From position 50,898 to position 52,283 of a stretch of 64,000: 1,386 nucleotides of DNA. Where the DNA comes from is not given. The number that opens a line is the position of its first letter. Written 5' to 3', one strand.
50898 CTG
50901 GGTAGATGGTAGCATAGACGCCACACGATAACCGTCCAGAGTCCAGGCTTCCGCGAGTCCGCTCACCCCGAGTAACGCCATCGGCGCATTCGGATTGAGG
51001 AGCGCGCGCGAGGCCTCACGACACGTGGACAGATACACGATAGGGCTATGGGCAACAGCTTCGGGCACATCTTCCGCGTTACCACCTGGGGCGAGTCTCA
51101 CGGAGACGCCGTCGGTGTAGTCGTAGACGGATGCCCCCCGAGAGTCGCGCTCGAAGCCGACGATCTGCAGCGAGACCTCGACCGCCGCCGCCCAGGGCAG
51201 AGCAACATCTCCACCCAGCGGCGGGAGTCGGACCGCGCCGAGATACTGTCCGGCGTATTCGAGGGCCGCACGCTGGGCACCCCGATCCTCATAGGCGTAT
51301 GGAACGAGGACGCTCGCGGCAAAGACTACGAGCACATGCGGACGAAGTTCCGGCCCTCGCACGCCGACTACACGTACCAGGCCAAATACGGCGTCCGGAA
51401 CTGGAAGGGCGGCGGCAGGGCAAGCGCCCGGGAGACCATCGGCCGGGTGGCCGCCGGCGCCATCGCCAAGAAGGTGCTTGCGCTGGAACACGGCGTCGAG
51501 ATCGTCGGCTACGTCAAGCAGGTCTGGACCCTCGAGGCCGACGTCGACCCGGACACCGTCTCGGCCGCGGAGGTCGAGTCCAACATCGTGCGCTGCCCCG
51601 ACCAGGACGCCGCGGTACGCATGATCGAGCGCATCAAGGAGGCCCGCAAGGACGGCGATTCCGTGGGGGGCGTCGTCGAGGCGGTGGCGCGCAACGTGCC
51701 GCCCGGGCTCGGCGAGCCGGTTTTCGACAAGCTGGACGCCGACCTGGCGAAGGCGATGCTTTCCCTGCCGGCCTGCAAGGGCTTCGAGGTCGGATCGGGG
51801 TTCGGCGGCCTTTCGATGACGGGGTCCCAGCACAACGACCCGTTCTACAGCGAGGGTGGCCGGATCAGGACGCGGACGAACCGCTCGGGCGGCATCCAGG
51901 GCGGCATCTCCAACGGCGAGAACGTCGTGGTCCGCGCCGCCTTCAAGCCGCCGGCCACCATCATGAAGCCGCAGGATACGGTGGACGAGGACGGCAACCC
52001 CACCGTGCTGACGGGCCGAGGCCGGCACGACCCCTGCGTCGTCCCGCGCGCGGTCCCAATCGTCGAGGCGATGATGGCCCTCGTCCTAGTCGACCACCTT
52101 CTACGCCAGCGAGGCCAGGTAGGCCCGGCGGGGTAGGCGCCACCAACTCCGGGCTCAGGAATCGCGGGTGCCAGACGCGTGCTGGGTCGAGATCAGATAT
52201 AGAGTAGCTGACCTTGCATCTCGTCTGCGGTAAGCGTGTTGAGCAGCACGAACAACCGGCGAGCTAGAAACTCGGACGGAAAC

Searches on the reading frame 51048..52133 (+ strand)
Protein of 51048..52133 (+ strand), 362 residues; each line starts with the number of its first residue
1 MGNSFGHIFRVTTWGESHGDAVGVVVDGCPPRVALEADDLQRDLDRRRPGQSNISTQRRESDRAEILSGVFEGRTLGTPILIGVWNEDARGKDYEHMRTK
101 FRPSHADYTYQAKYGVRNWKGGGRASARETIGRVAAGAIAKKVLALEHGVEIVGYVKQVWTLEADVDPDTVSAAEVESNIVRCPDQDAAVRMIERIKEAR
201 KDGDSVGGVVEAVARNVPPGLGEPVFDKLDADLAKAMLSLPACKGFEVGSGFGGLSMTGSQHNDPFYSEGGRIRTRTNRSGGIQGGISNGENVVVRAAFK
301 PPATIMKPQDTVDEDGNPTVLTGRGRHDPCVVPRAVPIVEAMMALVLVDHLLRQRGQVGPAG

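Call 15: find_encoding_contigs(protein=window:51048-52133:+, flank=10000, max_places=6)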
Protein window:51048-52133:+ (362 aa): no gene with exactly this product is on record in the collection.

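Call 24: find_homologous_proteins(query=window:51048-52133:+, max_evalue=1e-100)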
Query window:51048-52133:+ (362 aa): 7997 proteins with E <= 1e-100 among 8000 candidates; the best 120 are listed.
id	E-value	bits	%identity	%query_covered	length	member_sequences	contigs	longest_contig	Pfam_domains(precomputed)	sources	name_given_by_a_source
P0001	2.2e-231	786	96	100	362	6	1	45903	PF01264.27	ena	-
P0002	2.2e-229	779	95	100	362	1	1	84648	PF01264.27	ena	-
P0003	5.6e-229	778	94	100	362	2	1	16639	PF01264.27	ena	-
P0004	1.3e-226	770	92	100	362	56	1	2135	PF01264.27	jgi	jgi:chorismate synthase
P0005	1.2e-225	767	94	99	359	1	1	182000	PF01264.27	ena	-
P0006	2.3e-212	723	87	99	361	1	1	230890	PF01264.27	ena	-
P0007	3.3e-212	723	89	99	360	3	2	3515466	PF01264.27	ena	-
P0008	9.7e-212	721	86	99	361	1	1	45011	PF01264.27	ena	-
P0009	1.0e-211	721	86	99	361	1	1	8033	PF01264.27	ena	-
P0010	5.1e-211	719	85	99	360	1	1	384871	PF01264.27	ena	-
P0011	7.8e-211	718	88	97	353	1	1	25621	PF01264.27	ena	-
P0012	8.0e-211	718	86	99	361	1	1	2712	PF01264.27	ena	-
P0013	1.4e-210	717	85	99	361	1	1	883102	PF01264.27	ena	-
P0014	1.4e-210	717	85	99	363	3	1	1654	PF01264.27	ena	-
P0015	1.7e-210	717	84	99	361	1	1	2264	PF01264.27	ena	-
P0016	2.8e-210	716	85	99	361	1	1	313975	PF01264.27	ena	-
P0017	3.2e-210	716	85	99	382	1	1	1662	PF01264.27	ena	-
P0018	3.4e-210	716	86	99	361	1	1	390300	PF01264.27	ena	-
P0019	5.7e-210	715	85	100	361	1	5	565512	PF01264.27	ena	-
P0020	5.9e-210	715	86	99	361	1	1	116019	PF01264.27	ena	-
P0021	7.3e-210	715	85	99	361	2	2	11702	PF01264.27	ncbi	-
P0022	2.0e-209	713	85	100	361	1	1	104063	PF01264.27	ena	-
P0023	2.4e-209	713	84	99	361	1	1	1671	PF01264.27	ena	-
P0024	3.2e-209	713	85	99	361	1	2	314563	PF01264.27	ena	-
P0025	3.2e-209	713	84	99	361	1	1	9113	PF01264.27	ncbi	-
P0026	4.5e-209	712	83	99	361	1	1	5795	PF01264.27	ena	-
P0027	6.4e-209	712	85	99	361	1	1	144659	PF01264.27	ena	-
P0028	6.4e-209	712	84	99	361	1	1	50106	PF01264.27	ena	-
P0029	6.7e-209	712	86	99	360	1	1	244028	PF01264.27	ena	-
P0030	7.0e-209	712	85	100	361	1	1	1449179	PF01264.27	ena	-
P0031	7.7e-209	711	84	99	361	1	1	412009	PF01264.27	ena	-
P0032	1.2e-208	711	86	99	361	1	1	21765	PF01264.27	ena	-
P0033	1.4e-208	711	83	99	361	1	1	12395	PF01264.27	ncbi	-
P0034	1.6e-208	710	86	99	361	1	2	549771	PF01264.27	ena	-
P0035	2.3e-208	710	86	99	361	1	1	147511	PF01264.27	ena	-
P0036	4.7e-208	709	85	99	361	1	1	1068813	PF01264.27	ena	-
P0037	1.2e-207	707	84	99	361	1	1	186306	PF01264.27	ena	-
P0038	2.0e-207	707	84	99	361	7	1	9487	PF01264.27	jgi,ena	jgi:chorismate synthase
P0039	2.4e-207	707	85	99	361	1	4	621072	PF01264.27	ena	-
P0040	2.5e-207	706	84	100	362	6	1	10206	PF01264.27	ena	-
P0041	2.5e-207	706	83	100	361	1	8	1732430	PF01264.27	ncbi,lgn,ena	-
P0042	2.7e-207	706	83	99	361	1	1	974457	PF01264.27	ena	-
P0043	2.8e-207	706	85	99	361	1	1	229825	PF01264.27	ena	-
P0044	2.9e-207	706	85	99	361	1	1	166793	PF01264.27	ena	-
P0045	3.3e-207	706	85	99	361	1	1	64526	PF01264.27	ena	-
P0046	3.6e-207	706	84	99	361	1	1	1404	PF01264.27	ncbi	-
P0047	3.8e-207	706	83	100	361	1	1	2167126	PF01264.27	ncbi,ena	-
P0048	4.1e-207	706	86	99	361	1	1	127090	PF01264.27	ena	-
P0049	4.2e-207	706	85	99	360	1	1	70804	PF01264.27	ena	-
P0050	4.8e-207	706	86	99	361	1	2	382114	PF01264.27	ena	-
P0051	5.9e-207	705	83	99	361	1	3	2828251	PF01264.27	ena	-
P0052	5.9e-207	705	86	99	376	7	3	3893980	PF01264.27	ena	-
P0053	5.9e-207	705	84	99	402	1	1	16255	PF01264.27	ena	-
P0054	6.5e-207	705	84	99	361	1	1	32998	PF01264.27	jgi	jgi:chorismate synthase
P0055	7.3e-207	705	85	99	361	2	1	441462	PF01264.27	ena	-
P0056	9.0e-207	705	85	99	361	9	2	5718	PF01264.27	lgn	-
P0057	9.0e-207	705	85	99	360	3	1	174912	PF01264.27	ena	-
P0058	9.4e-207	705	84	99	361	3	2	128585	PF01264.27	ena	-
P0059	9.5e-207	705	84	99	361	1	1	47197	PF01264.27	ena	-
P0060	1.5e-206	704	85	99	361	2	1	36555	PF01264.27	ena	-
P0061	1.5e-206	704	84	99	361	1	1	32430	PF01264.27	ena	-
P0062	2.3e-206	703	83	99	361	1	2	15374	PF01264.27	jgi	jgi:chorismate synthase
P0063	2.8e-206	703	84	99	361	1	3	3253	PF01264.27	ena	-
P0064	3.1e-206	703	85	99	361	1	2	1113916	PF01264.27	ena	-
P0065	3.3e-206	703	84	99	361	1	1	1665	PF01264.27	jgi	jgi:chorismate synthase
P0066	5.0e-206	702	83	100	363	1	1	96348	PF01264.27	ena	-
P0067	6.5e-206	702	83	99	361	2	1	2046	PF01264.27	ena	-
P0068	7.6e-206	702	84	99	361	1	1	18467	PF01264.27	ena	-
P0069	7.9e-206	702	83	99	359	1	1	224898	PF01264.27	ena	-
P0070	8.4e-206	701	85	99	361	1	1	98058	PF01264.27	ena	-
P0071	9.5e-206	701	84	99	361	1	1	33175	PF01264.27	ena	-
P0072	1.1e-205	701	85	99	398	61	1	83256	PF01264.27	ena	-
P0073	1.2e-205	701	84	99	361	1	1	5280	PF01264.27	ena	-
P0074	1.3e-205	701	84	99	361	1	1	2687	PF01264.27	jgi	jgi:chorismate synthase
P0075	1.8e-205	700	84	100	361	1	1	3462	PF01264.27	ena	-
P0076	1.8e-205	700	83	99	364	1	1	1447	PF01264.27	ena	-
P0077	2.0e-205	700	85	99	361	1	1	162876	PF01264.27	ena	-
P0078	2.1e-205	700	82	99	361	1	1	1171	PF01264.27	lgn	-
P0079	2.3e-205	700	83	99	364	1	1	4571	PF01264.27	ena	-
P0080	4.5e-205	699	83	99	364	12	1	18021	PF01264.27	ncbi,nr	ncbi:MAG: chorismate synthase [Chloroflexi bacterium]|nr:chorismate synthase [Chloroflexota bacteriu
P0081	4.5e-205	699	84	99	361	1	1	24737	PF01264.27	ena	-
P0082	5.2e-205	699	84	99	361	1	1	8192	PF01264.27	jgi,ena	-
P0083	7.1e-205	698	82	99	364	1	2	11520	PF01264.27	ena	-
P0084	1.1e-204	698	83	99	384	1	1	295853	PF01264.27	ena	-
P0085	1.2e-204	698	83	99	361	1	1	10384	PF01264.27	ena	-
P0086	2.0e-204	697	84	99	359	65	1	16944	PF01264.27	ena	-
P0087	2.0e-204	697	83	99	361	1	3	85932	PF01264.27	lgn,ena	-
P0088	2.2e-204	697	82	99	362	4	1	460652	PF01264.27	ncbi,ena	-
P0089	2.2e-204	697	84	99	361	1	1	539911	PF01264.27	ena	-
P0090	2.7e-204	696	84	99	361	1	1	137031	PF01264.27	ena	-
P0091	2.8e-204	696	83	100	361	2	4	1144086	PF01264.27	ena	-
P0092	4.1e-204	696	85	99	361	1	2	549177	PF01264.27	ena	-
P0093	4.3e-204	696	82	99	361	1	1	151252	PF01264.27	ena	-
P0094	6.6e-204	695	84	99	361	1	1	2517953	PF01264.27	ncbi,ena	-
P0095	6.7e-204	695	82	99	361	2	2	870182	PF01264.27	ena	-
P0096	8.9e-204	695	83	99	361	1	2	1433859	PF01264.27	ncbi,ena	-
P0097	1.0e-203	695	85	99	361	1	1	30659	PF01264.27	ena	-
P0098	1.1e-203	695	84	99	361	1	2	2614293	PF01264.27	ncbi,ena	-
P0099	1.2e-203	694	82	100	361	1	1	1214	PF01264.27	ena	-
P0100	1.3e-203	694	84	100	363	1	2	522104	PF01264.27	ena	-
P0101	2.1e-203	694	86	97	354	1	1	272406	PF01264.27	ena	-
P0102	2.3e-203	693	83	100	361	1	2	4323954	PF01264.27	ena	-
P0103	3.2e-203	693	84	99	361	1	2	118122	PF01264.27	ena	-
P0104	4.0e-203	693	82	99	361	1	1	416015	PF01264.27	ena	-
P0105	4.0e-203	693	82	99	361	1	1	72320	PF01264.27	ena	-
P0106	5.0e-203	692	82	99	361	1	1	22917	PF01264.27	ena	-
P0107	5.0e-203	692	82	99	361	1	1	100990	PF01264.27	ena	-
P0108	5.1e-203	692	82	99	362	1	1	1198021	PF01264.27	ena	-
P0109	6.6e-203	692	83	99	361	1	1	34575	PF01264.27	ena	-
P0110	7.0e-203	692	83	99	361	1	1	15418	PF01264.27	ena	-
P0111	7.1e-203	692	82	97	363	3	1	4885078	PF01264.27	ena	-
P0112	7.3e-203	692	83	99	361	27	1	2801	PF01264.27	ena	-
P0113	7.9e-203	692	82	100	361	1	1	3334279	PF01264.27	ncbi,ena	-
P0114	8.6e-203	692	82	99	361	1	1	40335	PF01264.27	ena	-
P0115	1.1e-202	691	83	99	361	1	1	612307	PF01264.27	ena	-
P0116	1.1e-202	691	83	99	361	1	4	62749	PF01264.27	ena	-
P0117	1.2e-202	691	84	100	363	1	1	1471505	PF01264.27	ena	-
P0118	1.2e-202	691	82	99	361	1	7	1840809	PF01264.27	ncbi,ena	-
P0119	1.4e-202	691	83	99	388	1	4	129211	PF01264.27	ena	-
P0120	1.5e-202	691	83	99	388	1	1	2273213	PF01264.27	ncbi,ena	-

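Call 25: find_encoding_contigs(protein=P0001, flank=5000, max_places=2)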
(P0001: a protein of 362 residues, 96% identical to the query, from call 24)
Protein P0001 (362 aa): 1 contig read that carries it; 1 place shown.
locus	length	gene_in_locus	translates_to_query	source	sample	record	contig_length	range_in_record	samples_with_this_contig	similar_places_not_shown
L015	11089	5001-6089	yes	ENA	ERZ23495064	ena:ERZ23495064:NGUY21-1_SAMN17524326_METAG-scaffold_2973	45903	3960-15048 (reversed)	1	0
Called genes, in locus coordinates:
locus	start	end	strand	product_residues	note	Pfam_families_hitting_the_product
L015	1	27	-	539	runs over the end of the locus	PF01268:FTHFS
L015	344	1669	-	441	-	PF00291:PALP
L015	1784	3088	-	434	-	PF05977:MFS_3, PF07690:MFS_1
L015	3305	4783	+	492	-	PF14010:PEPcase_2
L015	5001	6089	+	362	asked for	PF01264:Chorismate_synt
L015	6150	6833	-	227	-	-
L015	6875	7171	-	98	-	PF04255:DUF433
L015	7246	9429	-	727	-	PF00270:DEAD, PF00271:Helicase_C, PF16124:RecQ_Zn_bind, PF09382:RQC, PF00570:HRDC, PF14493:HTH_40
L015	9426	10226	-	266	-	PF12146:Hydrolase_4 (weak), PF00561:Abhydrolase_1, PF12697:Abhydrolase_6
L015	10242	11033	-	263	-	PF00106:adh_short, PF08659:KR, PF13561:adh_short_C2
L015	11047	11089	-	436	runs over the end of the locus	PF13187:Fer4_9 (faint), PF13237:Fer4_10 (faint), PF00037:Fer4 (faint), PF12797:Fer4_2 (faint), PF12838:Fer4_7, PF13183:Fer4_8, PF13534:Fer4_17, PF02754:CCG, +3 more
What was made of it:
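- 51048..52136 (+): aroC (chorismate synthase), the constant neighbour of the RNA. PF01264 (calls 24, 25).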

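Call 26: find_encoding_contigs(protein=P0005, flank=5000, max_places=2)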
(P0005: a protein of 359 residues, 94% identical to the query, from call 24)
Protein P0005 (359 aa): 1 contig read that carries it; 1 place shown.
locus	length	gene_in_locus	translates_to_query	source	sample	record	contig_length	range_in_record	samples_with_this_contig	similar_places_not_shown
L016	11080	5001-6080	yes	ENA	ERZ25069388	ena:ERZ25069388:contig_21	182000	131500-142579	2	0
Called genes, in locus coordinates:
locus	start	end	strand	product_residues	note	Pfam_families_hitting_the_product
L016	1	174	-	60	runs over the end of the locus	PF15919:HicB_lk_antitox (weak)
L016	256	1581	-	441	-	PF00291:PALP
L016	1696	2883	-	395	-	PF05977:MFS_3, PF07690:MFS_1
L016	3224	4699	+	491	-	PF14010:PEPcase_2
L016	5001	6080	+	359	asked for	PF01264:Chorismate_synt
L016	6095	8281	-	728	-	PF00270:DEAD, PF12840:HTH_20 (faint), PF00271:Helicase_C, PF16124:RecQ_Zn_bind, PF09382:RQC, PF00570:HRDC, PF14493:HTH_40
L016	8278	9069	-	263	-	PF00561:Abhydrolase_1, PF12146:Hydrolase_4 (weak), PF12697:Abhydrolase_6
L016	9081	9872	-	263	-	PF00106:adh_short, PF08659:KR, PF13561:adh_short_C2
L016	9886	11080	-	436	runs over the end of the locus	PF13187:Fer4_9 (faint), PF00037:Fer4 (faint), PF12797:Fer4_2 (faint), PF12800:Fer4_4 (faint), PF12838:Fer4_7, PF13183:Fer4_8, PF13534:Fer4_17, PF02754:CCG, +2 more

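Call 27: find_encoding_contigs(protein=P0007, flank=5000, max_places=2)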
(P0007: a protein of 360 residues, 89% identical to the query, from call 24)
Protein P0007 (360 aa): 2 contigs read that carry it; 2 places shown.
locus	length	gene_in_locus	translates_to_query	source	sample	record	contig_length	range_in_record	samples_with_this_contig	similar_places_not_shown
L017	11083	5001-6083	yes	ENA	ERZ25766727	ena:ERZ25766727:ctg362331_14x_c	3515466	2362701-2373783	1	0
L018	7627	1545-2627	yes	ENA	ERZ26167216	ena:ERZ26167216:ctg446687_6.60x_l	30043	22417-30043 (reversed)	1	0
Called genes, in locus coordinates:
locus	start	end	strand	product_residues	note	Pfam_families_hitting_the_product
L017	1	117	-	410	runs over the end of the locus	PF03453:MoeA_N, PF00994:MoCF_biosynth, PF03454:MoeA_C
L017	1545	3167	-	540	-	PF01268:FTHFS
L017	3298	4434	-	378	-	PF05977:MFS_3, PF07690:MFS_1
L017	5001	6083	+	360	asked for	PF01264:Chorismate_synt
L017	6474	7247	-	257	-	PF00106:adh_short, PF08659:KR, PF13561:adh_short_C2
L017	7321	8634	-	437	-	PF13187:Fer4_9 (faint), PF00037:Fer4 (faint), PF12797:Fer4_2 (faint), PF12800:Fer4_4 (faint), PF12838:Fer4_7, PF13183:Fer4_8, PF13534:Fer4_17, PF02754:CCG, +3 more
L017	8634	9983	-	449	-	PF01565:FAD_binding_4, PF02913:FAD-oxidase_C (faint)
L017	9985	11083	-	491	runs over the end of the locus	PF01565:FAD_binding_4, PF02913:FAD-oxidase_C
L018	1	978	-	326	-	?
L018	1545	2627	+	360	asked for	PF01264:Chorismate_synt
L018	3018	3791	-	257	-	PF00106:adh_short, PF08659:KR, PF13561:adh_short_C2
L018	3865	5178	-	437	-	PF13187:Fer4_9 (faint), PF00037:Fer4 (faint), PF12797:Fer4_2 (faint), PF12800:Fer4_4 (faint), PF12838:Fer4_7, PF13183:Fer4_8, PF13534:Fer4_17, PF02754:CCG, +3 more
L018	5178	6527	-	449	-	PF01565:FAD_binding_4, PF02913:FAD-oxidase_C (faint)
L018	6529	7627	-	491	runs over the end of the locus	PF01565:FAD_binding_4, PF02913:FAD-oxidase_C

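Call 28: find_encoding_contigs(protein=P0004, flank=5000, max_places=3)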
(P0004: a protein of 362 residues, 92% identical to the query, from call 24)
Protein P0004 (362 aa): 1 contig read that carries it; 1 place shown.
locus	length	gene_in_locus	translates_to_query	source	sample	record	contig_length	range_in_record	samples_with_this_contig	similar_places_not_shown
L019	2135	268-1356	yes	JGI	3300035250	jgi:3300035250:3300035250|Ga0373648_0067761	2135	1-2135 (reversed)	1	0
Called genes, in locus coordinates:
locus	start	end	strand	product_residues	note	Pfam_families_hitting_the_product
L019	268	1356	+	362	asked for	PF01264:Chorismate_synt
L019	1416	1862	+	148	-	PF00293:NUDIX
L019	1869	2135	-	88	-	?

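Call 29: find_encoding_contigs(protein=P0011, flank=5000, max_places=2)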
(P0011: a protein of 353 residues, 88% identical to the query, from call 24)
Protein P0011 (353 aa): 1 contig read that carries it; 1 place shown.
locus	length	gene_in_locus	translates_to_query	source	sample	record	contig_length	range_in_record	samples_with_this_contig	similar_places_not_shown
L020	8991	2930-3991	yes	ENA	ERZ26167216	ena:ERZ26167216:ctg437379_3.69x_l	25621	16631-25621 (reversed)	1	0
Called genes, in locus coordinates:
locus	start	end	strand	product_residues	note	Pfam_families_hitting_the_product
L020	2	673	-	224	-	?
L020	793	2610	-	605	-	PF07969:Amidohydro_3 (weak), PF01979:Amidohydro_1 (weak), PF07969:Amidohydro_3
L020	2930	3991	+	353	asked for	PF01264:Chorismate_synt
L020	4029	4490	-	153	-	PF01850:PIN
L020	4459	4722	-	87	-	PF02604:PhdYeFM_antitox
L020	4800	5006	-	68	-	PF10049:DUF2283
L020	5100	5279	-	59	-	-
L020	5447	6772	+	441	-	PF13701:DDE_Tnp_1_4, PF01609:DDE_Tnp_1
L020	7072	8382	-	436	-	PF13187:Fer4_9 (faint), PF00037:Fer4 (faint), PF12797:Fer4_2 (faint), PF12800:Fer4_4 (faint), PF12838:Fer4_7, PF13183:Fer4_8, PF13534:Fer4_17, PF02754:CCG, +2 more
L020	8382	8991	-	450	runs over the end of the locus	PF01565:FAD_binding_4, PF02913:FAD-oxidase_C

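Call 30: find_encoding_contigs(protein=P0041, flank=5000, max_places=8)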
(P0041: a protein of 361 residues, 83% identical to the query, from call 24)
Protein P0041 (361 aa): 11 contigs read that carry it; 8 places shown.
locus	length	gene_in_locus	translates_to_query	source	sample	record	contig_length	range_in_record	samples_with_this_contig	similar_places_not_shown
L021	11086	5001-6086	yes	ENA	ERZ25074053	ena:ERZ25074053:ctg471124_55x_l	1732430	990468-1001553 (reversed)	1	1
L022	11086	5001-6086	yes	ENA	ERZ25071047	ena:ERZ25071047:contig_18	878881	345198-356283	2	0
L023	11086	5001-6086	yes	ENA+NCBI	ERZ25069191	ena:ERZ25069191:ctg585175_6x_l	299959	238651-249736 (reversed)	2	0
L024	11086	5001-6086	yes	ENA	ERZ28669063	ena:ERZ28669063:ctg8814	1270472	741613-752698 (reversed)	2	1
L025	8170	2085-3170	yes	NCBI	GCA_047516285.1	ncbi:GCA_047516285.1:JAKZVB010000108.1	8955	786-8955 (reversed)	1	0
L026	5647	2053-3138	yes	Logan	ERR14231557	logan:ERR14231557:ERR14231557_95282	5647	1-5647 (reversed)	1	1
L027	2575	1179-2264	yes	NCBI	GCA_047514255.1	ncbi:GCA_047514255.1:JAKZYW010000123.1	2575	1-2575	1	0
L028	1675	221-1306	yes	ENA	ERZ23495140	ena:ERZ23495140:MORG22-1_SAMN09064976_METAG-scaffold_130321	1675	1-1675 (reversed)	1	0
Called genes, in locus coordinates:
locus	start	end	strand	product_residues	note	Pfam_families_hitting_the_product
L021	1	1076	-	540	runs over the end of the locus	PF01268:FTHFS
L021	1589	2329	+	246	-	PF13489:Methyltransf_23, PF08241:Methyltransf_11, PF08242:Methyltransf_12, PF13649:Methyltransf_25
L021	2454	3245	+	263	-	PF24777:DUF7700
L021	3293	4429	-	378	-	PF05977:MFS_3, PF07690:MFS_1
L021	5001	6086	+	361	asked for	PF01264:Chorismate_synt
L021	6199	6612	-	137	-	PF00903:Glyoxalase (weak), PF13669:Glyoxalase_4 (weak)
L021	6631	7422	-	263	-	PF00106:adh_short, PF08659:KR, PF13561:adh_short_C2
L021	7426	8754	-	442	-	PF13187:Fer4_9 (faint), PF00037:Fer4 (faint), PF12797:Fer4_2 (faint), PF12800:Fer4_4 (faint), PF12838:Fer4_7, PF13183:Fer4_8, PF13534:Fer4_17, PF02754:CCG, +2 more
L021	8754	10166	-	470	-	PF01565:FAD_binding_4, PF02913:FAD-oxidase_C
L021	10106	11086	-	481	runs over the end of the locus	PF01565:FAD_binding_4, PF02913:FAD-oxidase_C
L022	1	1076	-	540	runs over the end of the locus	PF01268:FTHFS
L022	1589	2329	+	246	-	PF13489:Methyltransf_23, PF08241:Methyltransf_11, PF08242:Methyltransf_12, PF13649:Methyltransf_25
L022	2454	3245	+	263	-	PF24777:DUF7700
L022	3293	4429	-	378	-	PF05977:MFS_3, PF07690:MFS_1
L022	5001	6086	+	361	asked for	PF01264:Chorismate_synt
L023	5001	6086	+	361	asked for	PF01264:Chorismate_synt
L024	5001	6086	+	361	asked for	PF01264:Chorismate_synt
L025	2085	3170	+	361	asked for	PF01264:Chorismate_synt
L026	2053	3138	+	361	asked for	PF01264:Chorismate_synt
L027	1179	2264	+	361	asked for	PF01264:Chorismate_synt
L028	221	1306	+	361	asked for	PF01264:Chorismate_synt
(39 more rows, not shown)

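Call 65: find_encoding_contigs(protein=P0118, flank=3000, max_places=3)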
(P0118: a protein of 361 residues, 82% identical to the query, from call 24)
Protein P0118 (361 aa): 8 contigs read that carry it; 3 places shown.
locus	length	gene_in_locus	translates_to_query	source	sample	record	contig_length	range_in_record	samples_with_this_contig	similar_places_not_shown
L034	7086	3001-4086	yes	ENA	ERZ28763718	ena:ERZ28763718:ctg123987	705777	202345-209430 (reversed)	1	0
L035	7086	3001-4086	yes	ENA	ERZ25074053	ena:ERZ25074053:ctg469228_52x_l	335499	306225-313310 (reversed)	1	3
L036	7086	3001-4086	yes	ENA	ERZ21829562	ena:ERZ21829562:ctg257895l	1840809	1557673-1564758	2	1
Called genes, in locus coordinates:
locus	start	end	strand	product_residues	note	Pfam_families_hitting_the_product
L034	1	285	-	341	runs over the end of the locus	PF08240:ADH_N, PF16912:Glu_dehyd_C (weak), PF00107:ADH_zinc_N, PF13602:ADH_zinc_N_2 (weak)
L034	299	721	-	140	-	PF00106:adh_short, PF13561:adh_short_C2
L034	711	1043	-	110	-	PF00106:adh_short, PF13561:adh_short_C2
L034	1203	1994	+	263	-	PF24777:DUF7700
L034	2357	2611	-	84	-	PF04014:MazE_antitoxin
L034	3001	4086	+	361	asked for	PF01264:Chorismate_synt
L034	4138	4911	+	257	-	PF13267:DUF4058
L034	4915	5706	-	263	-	PF00106:adh_short, PF08659:KR, PF13561:adh_short_C2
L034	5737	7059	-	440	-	PF13187:Fer4_9 (faint), PF00037:Fer4 (faint), PF12797:Fer4_2 (faint), PF12800:Fer4_4 (faint), PF12838:Fer4_7, PF13183:Fer4_8, PF13534:Fer4_17, PF02754:CCG, +3 more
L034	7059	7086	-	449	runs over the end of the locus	PF01565:FAD_binding_4, PF02913:FAD-oxidase_C (weak)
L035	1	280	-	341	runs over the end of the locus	PF08240:ADH_N, PF16912:Glu_dehyd_C (weak), PF00107:ADH_zinc_N, PF13602:ADH_zinc_N_2 (weak)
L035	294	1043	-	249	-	PF00106:adh_short, PF08659:KR, PF13561:adh_short_C2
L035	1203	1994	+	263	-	PF24777:DUF7700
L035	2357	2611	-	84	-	PF04014:MazE_antitoxin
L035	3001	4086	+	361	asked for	PF01264:Chorismate_synt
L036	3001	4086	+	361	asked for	PF01264:Chorismate_synt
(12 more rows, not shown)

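Call 66: find_encoding_contigs(protein=P0111, flank=3000, max_places=2)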
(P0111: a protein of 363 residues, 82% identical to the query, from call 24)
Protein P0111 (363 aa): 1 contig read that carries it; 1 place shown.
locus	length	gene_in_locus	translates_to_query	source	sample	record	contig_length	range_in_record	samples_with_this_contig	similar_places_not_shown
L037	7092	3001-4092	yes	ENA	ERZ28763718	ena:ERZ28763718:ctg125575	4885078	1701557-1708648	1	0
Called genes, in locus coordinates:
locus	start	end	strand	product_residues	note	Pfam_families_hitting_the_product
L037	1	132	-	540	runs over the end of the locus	PF01268:FTHFS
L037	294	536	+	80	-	-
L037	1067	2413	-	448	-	PF05977:MFS_3, PF07690:MFS_1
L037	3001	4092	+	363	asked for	PF01264:Chorismate_synt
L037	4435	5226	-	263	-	PF00106:adh_short, PF08659:KR, PF13561:adh_short_C2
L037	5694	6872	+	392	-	PF02746:MR_MLE_N, PF13378:MR_MLE_C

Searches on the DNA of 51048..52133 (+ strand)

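Call 59: search_rna_families(source=L021, start=4700, end=4960, threshold=evalue, max_evalue=10)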
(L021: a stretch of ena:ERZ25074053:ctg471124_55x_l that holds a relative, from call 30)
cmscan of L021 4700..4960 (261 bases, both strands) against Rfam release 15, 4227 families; matches with E-value up to 10: 1.
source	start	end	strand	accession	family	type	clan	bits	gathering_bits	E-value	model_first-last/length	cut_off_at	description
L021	4763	4851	+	RF00060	HgcE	Gene; snRNA; snoRNA; HACA-box;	-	11.4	50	4.6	38-130/130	no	HgcE RNA (Pab105)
